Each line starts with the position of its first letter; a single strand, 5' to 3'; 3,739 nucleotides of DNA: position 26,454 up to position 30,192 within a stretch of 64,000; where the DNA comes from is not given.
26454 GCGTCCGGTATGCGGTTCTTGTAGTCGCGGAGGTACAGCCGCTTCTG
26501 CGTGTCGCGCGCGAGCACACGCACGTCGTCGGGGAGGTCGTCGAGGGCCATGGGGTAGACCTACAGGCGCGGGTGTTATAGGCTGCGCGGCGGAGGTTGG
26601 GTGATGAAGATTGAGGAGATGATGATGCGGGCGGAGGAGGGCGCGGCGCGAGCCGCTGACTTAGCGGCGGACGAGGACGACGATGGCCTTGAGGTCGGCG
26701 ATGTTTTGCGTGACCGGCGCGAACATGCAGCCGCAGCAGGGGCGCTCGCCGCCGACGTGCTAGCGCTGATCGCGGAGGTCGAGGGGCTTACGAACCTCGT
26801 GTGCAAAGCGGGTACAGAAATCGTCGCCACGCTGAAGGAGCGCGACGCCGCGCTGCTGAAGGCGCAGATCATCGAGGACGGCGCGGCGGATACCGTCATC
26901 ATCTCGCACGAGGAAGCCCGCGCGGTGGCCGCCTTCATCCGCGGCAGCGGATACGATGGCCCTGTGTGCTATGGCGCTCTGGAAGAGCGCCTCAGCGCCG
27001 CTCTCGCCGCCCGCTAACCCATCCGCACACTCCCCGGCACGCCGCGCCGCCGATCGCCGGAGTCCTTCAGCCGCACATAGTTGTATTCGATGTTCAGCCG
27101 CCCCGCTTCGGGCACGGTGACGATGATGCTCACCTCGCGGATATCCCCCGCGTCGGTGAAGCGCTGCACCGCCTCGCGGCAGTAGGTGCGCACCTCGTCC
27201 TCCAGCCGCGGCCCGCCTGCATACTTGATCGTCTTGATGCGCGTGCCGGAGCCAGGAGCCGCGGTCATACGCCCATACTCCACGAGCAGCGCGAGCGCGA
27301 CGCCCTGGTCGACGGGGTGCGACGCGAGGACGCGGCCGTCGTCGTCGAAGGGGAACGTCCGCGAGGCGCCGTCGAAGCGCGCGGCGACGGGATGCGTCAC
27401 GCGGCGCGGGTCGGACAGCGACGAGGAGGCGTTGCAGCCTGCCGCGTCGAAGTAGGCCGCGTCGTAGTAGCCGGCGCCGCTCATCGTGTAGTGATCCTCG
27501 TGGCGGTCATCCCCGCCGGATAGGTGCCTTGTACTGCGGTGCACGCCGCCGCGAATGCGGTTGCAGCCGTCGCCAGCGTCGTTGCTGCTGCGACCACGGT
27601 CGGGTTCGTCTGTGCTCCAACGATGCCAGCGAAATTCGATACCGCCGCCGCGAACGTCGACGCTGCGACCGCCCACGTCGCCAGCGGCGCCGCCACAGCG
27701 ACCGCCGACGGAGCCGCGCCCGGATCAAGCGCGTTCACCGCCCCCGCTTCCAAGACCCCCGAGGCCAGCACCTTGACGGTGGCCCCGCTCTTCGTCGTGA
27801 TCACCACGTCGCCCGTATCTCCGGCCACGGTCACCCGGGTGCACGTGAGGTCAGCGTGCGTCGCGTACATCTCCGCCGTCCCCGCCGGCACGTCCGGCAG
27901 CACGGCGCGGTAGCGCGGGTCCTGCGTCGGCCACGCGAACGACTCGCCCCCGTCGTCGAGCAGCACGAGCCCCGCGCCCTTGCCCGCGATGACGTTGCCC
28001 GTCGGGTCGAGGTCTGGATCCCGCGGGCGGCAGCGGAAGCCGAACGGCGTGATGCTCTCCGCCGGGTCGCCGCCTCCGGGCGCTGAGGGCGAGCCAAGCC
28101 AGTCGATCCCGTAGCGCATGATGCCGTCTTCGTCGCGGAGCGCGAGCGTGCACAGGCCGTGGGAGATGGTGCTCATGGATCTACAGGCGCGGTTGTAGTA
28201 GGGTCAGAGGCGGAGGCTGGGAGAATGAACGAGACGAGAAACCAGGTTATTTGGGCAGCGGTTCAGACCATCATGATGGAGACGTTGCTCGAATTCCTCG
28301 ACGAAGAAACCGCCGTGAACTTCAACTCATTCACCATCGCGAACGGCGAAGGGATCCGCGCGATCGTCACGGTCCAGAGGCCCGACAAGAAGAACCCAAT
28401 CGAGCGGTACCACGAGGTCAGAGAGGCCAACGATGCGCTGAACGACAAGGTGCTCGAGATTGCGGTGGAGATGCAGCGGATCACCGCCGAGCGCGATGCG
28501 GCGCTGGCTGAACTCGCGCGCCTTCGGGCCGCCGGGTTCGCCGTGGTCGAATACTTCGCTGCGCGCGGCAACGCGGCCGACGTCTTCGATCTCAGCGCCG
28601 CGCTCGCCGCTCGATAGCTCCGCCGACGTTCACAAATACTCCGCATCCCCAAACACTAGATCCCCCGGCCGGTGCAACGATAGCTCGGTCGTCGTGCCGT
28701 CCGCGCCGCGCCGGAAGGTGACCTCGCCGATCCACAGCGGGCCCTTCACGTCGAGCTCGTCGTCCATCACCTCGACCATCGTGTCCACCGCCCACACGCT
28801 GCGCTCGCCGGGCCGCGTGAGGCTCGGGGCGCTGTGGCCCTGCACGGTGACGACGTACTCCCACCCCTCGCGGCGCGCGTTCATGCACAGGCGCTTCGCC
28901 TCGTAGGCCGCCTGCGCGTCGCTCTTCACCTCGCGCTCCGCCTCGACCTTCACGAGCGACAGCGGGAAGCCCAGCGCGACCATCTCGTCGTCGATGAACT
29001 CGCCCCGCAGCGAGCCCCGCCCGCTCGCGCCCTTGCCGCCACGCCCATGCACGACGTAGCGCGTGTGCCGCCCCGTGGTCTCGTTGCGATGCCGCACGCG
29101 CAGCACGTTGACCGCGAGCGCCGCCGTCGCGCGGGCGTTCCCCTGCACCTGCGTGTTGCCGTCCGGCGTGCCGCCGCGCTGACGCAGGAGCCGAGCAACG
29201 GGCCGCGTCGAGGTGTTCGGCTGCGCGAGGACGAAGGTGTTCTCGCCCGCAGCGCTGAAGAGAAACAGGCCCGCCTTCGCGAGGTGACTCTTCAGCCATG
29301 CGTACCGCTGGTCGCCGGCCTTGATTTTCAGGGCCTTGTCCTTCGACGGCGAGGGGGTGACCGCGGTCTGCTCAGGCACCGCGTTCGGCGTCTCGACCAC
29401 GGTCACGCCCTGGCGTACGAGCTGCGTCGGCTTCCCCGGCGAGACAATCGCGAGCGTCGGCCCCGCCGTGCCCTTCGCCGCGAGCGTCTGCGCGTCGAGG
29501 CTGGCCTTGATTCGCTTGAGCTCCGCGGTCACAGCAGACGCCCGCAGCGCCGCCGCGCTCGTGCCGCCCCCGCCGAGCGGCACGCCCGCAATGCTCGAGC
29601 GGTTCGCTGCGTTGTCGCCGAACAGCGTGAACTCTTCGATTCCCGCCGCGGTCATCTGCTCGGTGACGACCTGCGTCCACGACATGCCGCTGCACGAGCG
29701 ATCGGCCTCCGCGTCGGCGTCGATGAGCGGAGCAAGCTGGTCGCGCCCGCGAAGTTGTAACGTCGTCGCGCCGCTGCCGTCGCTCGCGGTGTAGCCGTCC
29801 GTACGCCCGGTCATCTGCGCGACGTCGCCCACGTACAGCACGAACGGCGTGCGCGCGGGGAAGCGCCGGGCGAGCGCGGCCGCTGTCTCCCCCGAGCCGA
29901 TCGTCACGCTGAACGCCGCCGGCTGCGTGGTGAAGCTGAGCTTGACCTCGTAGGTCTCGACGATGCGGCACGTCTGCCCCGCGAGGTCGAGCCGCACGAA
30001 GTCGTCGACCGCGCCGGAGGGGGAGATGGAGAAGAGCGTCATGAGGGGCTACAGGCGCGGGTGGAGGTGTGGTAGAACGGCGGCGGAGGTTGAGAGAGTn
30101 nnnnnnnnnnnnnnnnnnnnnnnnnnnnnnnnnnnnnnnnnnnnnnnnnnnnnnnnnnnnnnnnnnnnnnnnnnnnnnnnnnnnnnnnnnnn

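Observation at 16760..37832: Tail operon interleaved with about ten antisense genes, several as operator-promoter-RBS cassettes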

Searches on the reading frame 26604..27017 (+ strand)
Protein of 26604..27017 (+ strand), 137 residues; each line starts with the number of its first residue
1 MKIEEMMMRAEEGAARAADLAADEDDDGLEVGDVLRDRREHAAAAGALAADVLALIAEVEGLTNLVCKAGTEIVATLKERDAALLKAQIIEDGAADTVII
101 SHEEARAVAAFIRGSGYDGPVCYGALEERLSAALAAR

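Call 6: search_protein_families(library=pfam, proteins=[window:26604-27017:+], max_evalue=0.1)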
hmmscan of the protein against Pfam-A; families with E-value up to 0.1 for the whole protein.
window:26604-27017:+ (137 aa): 0 families

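Call 19: search_protein_families(library=phrogs, proteins=[window:26604-27017:+], max_evalue=0.05)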
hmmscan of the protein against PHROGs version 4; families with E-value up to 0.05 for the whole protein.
window:26604-27017:+ (137 aa): 0 families

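Call 25: find_related_loci(query=window:26604-27017:+, collection=viral_contigs, flank=6000)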
Query window:26604-27017:+ (137 aa) in viral_contigs; peptide patterns used: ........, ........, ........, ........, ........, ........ (x = any residue, [..] = any of these).
18 stretches matched a pattern, but none encodes a relative of the query by tblastn (E <= 1e-3).

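Call 42: search_protein_families(library=padloc, proteins=[window:26604-27017:+], max_evalue=0.05)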
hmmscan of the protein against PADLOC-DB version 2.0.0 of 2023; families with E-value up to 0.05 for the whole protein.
window:26604-27017:+ (137 aa): 0 families

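Call 51: search_protein_representatives(alignment_id=A1)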
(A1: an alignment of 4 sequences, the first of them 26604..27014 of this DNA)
Query: 4 sequences, 133 profile positions. Proteins with E-value up to 0.001 (for the whole library): 56; up to 1e-10: 4; up to 1e-30: 3. The best 56 are listed.
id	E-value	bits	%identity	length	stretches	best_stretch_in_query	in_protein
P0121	2.8e-47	176.6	-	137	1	1-130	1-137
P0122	8.7e-40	152.3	-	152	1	1-132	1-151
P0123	6.0e-32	126.9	-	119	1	29-132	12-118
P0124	3.2e-28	114.8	-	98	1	1-132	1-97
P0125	1.2e-08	51.5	-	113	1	1-95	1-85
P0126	2.4e-08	50.5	-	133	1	1-85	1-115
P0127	3.6e-08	50.0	-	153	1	1-129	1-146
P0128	5.1e-08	49.5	-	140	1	1-111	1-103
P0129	1.2e-06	45.1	-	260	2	51-119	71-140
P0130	5.4e-06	42.9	-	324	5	58-114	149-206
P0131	6.3e-06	42.7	-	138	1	15-126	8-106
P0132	1.3e-05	41.7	-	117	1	32-117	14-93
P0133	1.8e-05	41.2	-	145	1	45-115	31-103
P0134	2.6e-05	40.7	-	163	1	35-122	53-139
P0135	2.7e-05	40.7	-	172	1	31-109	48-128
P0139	4.5e-05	40.0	-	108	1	1-112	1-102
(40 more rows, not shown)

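Call 54: search_protein_families(library=pfam, alignment_id=A2, max_evalue=0.05)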
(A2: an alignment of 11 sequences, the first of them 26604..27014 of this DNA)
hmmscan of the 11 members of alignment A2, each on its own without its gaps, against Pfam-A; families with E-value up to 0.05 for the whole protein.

A. member 1, window:26604-27014:+ (137 aa): 0 families

B. families by the number of members that match (of 11 scanned): 12 families
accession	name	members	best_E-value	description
PF02183.23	HALZ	4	0.00052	Homeobox associated leucine zipper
PF14817.11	HAUS5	1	0.00033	HAUS augmin-like complex subunit 5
PF13935.11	Ead_Ea22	1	0.0016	Ead/Ea22-like protein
PF14197.11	Cep57_CLD_2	1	0.0032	Centrosome localisation domain of PPC89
PF23404.1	FAZ1_C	1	0.0059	FAZ1, C-terminal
PF19491.4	DUF6026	1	0.0091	Family of unknown function (DUF6026)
PF21007.2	FBF1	1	0.012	Fas-binding factor 1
PF04977.20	DivIC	1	0.014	Septum formation initiator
PF16689.10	APC_N_CC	1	0.016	Coiled-coil N-terminus of APC, dimerisation domain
PF20935.2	DUF6847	1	0.023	Family of unknown function (DUF6847)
PF16331.10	TolA_bind_tri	1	0.038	TolA binding protein trimerisation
PF15186.11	TEX13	1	0.047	Testis-expressed sequence 13 protein family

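Call 55: find_encoding_contigs(protein=P0125, flank=6000, max_places=2)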
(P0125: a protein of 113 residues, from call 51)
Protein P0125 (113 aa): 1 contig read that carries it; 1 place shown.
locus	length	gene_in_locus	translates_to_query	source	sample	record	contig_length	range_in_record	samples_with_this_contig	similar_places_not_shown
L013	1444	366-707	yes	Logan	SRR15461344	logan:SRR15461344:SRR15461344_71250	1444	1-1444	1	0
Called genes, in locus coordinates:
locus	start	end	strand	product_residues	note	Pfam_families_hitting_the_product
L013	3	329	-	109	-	?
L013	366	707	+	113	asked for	-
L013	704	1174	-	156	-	-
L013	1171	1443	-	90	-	?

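Call 56: find_encoding_contigs(protein=P0127, flank=6000, max_places=2)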
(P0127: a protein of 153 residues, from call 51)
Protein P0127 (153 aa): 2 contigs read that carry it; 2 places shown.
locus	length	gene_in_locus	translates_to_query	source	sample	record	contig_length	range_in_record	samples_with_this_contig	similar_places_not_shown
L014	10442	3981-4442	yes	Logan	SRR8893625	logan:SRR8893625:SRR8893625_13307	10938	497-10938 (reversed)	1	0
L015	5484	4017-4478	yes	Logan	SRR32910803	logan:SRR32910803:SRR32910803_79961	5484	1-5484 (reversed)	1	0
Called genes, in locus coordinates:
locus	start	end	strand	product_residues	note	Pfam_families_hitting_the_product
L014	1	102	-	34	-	?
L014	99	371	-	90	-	-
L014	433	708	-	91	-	-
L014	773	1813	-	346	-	-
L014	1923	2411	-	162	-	-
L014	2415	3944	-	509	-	PF04865:Baseplate_J (weak)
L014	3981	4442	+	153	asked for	-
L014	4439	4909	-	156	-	-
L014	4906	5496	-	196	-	-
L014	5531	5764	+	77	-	-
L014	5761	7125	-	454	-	-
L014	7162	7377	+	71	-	-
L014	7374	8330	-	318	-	PF07157:DNA_circ_N (weak)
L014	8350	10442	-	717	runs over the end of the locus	-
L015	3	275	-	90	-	?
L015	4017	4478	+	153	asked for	-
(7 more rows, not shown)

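Call 57: find_encoding_contigs(protein=P0126, flank=6000, max_places=2)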
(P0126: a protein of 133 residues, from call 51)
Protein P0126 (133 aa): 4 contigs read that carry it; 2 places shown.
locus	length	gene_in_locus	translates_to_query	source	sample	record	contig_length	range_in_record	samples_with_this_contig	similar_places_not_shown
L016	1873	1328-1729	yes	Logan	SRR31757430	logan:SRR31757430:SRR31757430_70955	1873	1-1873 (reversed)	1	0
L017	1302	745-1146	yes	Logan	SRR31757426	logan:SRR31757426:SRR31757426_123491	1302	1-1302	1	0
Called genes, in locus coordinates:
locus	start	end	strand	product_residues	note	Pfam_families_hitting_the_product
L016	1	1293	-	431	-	?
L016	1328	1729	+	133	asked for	-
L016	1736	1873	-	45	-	?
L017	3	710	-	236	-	?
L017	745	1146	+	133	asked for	-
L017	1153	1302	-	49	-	?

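Call 76: search_protein_families(library=pfam, proteins=[L014:5531-5761:+, L014:7162-7374:+], max_evalue=0.01)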
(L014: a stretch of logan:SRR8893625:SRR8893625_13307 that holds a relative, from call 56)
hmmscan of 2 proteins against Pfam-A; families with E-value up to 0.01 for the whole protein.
L014:5531-5761:+ (77 aa): 0 families

L014:7162-7374:+ (71 aa): 0 families

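Call 84: search_dna_similar(query=P0127, collection=phages, mode=protein, max_evalue=0.01, max_rows=15)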
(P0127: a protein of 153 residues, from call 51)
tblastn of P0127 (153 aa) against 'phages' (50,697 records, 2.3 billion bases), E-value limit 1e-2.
No match.

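Call 86: find_encoding_contigs(protein=P0128, flank=8000, max_places=1)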
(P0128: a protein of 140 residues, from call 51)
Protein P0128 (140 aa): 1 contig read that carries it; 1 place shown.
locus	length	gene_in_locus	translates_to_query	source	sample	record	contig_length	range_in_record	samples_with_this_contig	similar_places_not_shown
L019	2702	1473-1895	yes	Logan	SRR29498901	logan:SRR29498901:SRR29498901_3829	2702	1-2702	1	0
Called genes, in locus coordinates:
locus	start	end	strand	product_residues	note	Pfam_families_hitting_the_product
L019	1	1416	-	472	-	?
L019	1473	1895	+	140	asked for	-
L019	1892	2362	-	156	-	-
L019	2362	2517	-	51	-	-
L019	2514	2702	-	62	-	?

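Call 87: find_encoding_contigs(protein=P0139, flank=8000, max_places=1)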
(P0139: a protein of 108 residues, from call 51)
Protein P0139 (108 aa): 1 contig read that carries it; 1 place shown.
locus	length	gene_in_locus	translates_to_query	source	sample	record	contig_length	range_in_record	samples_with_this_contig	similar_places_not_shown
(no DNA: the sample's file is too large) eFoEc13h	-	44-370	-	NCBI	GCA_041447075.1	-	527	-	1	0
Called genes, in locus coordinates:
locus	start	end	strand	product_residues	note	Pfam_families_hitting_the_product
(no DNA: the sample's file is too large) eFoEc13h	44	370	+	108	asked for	-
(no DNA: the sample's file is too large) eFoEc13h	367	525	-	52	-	?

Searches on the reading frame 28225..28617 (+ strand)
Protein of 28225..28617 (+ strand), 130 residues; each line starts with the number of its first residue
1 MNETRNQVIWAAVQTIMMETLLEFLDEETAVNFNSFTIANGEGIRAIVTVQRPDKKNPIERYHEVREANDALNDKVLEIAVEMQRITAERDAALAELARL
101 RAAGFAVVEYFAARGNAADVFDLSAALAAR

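Call 6: search_protein_families(library=pfam, proteins=[window:28225-28617:+], max_evalue=0.1)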
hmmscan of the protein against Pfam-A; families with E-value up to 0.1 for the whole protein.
window:28225-28617:+ (130 aa): 1 family
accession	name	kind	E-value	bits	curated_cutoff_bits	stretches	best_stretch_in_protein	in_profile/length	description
PF04778.17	LMP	-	0.096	13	26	0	62-102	39-79/158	LMP repeated region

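Call 19: search_protein_families(library=phrogs, proteins=[window:28225-28617:+], max_evalue=0.05)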
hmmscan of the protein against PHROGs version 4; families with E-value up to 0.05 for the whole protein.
window:28225-28617:+ (130 aa): 1 family
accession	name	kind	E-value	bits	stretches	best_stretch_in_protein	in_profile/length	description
phrog_3956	-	unknown function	0.0049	17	1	70-113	280-312/585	-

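Call 24: find_related_loci(query=window:28225-28617:+, collection=viral_contigs, flank=6000)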
Query window:28225-28617:+ (130 aa) in viral_contigs; peptide patterns used: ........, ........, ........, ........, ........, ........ (x = any residue, [..] = any of these).
41 stretches matched a pattern; 1 encode a relative of the query (tblastn E <= 1e-3); 1 distinct loci.
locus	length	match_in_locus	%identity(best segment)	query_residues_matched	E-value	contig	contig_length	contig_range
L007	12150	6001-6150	42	68-119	5e-6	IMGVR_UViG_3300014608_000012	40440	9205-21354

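Call 42: search_protein_families(library=padloc, proteins=[window:28225-28617:+], max_evalue=0.05)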
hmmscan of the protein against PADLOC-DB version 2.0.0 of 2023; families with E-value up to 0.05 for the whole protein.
window:28225-28617:+ (130 aa): 0 families

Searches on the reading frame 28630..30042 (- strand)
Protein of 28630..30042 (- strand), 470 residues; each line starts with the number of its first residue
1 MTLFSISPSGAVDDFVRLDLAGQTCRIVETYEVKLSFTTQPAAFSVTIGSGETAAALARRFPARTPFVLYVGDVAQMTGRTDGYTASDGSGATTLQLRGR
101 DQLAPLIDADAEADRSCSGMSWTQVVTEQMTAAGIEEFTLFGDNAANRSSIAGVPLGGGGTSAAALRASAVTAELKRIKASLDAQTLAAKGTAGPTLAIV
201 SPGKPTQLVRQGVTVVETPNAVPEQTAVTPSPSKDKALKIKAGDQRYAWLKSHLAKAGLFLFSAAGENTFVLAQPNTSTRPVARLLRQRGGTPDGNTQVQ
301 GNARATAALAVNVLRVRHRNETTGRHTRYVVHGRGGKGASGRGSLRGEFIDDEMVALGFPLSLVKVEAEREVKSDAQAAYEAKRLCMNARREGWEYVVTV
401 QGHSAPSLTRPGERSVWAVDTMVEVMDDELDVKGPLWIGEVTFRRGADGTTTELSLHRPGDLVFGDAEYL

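Call 5: search_protein_families(library=pfam, proteins=[window:28630-30042:-], max_evalue=0.01)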
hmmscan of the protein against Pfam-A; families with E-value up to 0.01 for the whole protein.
window:28630-30042:- (470 aa): 1 family
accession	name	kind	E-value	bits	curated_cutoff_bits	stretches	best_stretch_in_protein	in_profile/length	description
PF21683.3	GpP-like_1st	-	0.0054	17.1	27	0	16-101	2-85/85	Mu phage baseplate assembly protein GpP-like, N-terminal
